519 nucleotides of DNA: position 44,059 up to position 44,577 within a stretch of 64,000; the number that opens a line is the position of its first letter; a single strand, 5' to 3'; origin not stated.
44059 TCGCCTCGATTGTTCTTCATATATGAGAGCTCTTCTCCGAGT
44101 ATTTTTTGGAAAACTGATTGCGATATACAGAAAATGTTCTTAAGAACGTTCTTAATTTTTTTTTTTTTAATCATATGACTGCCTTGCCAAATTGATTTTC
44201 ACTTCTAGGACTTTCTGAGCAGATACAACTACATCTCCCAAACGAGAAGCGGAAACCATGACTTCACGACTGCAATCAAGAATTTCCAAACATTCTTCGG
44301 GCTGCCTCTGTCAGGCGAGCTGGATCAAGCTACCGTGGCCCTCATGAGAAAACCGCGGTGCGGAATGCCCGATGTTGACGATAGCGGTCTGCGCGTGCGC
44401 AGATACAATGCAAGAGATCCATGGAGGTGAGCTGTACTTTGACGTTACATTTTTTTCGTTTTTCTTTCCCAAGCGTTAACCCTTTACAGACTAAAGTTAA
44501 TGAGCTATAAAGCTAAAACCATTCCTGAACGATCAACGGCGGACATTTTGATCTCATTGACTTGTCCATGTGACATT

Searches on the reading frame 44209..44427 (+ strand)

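Call 8: search_protein_families(library=pfam, max_evalue=1, proteins=[window:44209-44427:+])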
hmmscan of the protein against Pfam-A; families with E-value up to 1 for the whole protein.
seq(73 aa): 1 family
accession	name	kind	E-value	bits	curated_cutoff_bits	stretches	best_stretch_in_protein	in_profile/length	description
PF01471.23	PG_binding_1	-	1.6e-07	31.8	23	1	3-46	12-57/57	Putative peptidoglycan binding domain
